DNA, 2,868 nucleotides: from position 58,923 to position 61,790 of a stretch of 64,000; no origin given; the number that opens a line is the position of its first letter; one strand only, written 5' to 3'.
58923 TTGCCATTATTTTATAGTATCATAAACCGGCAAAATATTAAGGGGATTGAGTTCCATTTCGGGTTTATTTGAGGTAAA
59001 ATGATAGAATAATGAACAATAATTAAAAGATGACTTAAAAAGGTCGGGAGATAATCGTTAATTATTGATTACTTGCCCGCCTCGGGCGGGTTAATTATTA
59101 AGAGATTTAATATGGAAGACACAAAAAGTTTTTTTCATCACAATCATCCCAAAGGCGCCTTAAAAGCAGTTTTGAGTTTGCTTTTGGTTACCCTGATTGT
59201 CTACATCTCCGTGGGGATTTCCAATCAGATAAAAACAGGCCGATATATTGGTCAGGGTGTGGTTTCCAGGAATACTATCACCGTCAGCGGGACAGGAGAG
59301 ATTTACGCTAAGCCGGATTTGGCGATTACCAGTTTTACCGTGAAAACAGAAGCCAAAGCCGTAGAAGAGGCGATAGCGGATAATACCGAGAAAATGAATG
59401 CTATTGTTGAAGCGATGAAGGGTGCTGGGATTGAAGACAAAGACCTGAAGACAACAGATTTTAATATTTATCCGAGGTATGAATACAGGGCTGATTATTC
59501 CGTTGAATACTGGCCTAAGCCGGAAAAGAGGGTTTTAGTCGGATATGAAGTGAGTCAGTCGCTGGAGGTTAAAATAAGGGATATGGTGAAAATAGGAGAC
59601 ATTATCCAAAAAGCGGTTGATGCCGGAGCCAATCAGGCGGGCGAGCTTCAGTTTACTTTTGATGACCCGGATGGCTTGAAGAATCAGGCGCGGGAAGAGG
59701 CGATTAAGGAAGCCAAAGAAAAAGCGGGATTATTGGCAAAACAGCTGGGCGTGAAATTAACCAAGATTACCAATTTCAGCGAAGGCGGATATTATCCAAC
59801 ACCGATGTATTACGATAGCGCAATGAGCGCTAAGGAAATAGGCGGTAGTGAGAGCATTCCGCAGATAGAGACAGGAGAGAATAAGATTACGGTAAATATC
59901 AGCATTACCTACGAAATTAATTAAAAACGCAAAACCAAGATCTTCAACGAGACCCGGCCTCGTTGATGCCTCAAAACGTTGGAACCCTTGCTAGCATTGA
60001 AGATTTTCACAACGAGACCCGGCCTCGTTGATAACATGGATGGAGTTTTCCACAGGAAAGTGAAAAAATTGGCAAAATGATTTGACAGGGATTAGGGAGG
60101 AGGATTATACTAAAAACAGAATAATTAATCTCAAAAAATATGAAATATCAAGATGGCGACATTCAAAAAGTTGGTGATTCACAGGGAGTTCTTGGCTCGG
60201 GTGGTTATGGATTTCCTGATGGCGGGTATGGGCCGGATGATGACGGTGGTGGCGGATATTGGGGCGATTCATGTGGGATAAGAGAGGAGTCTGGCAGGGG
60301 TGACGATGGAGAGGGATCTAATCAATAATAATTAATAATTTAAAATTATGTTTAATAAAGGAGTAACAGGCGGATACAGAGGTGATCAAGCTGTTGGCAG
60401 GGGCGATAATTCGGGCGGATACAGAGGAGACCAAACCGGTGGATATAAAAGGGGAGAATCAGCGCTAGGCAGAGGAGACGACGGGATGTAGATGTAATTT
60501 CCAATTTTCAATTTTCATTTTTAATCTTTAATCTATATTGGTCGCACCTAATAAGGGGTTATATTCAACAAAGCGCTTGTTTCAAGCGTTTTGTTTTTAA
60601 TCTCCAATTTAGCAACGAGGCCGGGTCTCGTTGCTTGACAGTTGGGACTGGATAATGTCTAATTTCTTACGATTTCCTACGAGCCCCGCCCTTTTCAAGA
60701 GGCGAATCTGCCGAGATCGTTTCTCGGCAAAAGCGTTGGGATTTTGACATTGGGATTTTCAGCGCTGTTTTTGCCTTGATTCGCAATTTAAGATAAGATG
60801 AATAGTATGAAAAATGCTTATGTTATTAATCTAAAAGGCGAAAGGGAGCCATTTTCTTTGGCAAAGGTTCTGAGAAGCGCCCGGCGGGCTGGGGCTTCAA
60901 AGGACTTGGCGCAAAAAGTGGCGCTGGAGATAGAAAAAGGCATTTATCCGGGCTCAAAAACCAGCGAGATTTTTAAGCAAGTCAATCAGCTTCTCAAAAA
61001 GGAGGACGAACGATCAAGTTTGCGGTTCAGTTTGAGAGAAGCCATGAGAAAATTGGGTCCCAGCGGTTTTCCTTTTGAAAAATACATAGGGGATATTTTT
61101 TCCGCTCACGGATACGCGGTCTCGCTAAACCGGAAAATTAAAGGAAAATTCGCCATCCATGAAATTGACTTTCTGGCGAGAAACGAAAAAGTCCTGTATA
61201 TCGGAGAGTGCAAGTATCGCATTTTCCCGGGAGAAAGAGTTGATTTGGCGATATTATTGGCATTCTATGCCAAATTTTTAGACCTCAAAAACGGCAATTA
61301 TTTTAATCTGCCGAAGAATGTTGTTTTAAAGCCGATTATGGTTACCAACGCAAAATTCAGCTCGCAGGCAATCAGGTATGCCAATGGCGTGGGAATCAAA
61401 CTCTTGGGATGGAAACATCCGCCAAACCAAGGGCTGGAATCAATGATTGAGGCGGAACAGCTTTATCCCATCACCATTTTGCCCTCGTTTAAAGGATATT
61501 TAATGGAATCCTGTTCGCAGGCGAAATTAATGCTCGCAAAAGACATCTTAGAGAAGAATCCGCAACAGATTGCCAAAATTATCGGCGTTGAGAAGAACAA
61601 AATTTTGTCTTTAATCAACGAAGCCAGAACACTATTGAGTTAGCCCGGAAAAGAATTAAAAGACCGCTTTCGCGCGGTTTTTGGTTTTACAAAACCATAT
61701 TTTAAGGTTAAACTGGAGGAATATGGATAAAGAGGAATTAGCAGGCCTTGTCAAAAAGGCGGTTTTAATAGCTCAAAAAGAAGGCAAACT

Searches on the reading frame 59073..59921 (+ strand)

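Call 66: search_protein_families(library=pfam, max_evalue=0.0001, proteins=[window:59073-59921:+])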
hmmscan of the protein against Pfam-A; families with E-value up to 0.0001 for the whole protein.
window:59073-59921:+ (283 aa): 1 family
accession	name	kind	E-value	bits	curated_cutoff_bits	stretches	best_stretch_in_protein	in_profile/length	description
PF04402.19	SIMPL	-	1.1e-54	186.2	25.2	1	69-280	1-205/205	Protein of unknown function (DUF541)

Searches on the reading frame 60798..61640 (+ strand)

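Call 66: search_protein_families(library=pfam, max_evalue=0.0001, proteins=[window:60798-61640:+])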
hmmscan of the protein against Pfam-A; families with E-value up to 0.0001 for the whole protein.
window:60798-61640:+ (281 aa): 2 families
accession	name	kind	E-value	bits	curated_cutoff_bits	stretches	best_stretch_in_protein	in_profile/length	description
PF22357.2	AF1548-like_C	-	2e-09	37.9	23.9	1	223-280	1-56/56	AF1548-like, C-terminal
PF03477.21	ATP-cone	-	4.6e-06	27.5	25.8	1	8-77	2-78/88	ATP cone domain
